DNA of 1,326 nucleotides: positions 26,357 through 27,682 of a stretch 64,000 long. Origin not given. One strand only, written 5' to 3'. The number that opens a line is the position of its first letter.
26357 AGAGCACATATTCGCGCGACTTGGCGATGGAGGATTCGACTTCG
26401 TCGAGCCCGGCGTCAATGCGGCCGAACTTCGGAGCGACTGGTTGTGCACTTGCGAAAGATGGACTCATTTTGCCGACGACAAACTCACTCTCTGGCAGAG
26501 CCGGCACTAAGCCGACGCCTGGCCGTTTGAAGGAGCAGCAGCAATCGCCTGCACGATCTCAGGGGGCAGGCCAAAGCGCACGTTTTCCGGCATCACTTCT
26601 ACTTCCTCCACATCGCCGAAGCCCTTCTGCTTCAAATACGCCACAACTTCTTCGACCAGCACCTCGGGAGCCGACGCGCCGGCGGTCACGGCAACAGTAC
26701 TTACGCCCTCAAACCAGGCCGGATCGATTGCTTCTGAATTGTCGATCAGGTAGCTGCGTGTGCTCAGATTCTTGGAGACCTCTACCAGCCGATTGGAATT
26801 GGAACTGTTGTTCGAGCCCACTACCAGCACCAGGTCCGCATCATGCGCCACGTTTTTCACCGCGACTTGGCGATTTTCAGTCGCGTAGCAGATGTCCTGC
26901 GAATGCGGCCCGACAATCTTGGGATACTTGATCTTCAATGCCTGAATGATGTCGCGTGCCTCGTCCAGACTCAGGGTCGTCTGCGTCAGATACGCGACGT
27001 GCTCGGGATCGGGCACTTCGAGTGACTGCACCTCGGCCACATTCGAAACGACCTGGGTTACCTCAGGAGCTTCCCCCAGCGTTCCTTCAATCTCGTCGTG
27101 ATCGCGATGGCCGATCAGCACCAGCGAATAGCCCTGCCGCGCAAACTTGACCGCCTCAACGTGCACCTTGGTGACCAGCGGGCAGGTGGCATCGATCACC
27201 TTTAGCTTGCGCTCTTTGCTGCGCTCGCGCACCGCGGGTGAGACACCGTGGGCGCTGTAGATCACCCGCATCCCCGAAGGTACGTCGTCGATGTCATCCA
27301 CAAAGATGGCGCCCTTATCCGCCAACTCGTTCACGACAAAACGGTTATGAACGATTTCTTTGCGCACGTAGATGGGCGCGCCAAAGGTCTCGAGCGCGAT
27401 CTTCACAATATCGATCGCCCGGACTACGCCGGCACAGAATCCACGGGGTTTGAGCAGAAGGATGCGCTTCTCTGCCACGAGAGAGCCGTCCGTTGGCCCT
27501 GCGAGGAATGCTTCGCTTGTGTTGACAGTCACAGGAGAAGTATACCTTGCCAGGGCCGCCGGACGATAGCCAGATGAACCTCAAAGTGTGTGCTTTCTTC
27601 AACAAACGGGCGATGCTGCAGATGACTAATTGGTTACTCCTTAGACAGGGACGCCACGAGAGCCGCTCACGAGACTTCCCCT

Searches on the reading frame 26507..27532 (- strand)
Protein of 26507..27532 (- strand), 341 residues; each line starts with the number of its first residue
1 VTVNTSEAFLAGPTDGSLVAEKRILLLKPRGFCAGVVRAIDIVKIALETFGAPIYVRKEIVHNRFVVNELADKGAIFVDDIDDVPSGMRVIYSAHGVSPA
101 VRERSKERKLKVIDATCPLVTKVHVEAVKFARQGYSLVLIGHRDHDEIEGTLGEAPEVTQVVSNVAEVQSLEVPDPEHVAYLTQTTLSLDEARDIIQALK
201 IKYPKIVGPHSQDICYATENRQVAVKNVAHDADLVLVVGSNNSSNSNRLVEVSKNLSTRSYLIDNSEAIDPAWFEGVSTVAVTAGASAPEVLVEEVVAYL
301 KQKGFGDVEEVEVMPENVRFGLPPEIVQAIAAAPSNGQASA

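Call 5: search_protein_families(library=pfam, proteins=[window:26507-27532:-])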
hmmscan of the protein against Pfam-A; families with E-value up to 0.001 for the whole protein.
window:26507-27532:- (341 aa): 1 family
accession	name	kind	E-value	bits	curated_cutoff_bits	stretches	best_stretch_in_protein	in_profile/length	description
PF02401.23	LYTB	-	7.8e-95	317.6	24.5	1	24-301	1-267/267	LytB protein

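Call 6: search_protein_families(library=ncbifam, proteins=[window:26507-27532:-])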
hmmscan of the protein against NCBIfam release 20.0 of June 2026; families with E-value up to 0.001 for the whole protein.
window:26507-27532:- (341 aa): 8 families
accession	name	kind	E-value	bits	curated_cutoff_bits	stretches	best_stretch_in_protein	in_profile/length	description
NF002189.0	PRK01045.1-3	equivalog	6.7e-137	455.8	444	1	19-329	11-322/326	4-hydroxy-3-methylbut-2-enyl diphosphate reductase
NF002188.0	PRK01045.1-2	equivalog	2.5e-132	440.7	420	1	23-329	2-310/315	4-hydroxy-3-methylbut-2-enyl diphosphate reductase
NF002190.0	PRK01045.1-4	subfamily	3e-126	420.7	389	1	21-328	6-317/321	4-hydroxy-3-methylbut-2-enyl diphosphate reductase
TIGR00216.1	ispH_lytB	equivalog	6.9e-97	324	187.85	1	24-302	2-281/282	4-hydroxy-3-methylbut-2-enyl diphosphate reductase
NF002187.0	PRK01045.1-1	equivalog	1e-75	254.5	276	1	24-302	3-277/282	4-hydroxy-3-methylbut-2-enyl diphosphate reductase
NF000907.0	PRK00087.1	equivalog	1.9e-71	241.1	624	1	23-303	2-278/671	bifunctional 4-hydroxy-3-methylbut-2-enyl diphosphate reductase/30S ribosomal protein S1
NF009024.0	PRK12360.1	equivalog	4.8e-61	206.6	387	1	23-302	2-280/281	4-hydroxy-3-methylbut-2-enyl diphosphate reductase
NF009911.0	PRK13371.1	equivalog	9.7e-36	123.7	440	2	23-171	56-210/405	4-hydroxy-3-methylbut-2-enyl diphosphate reductase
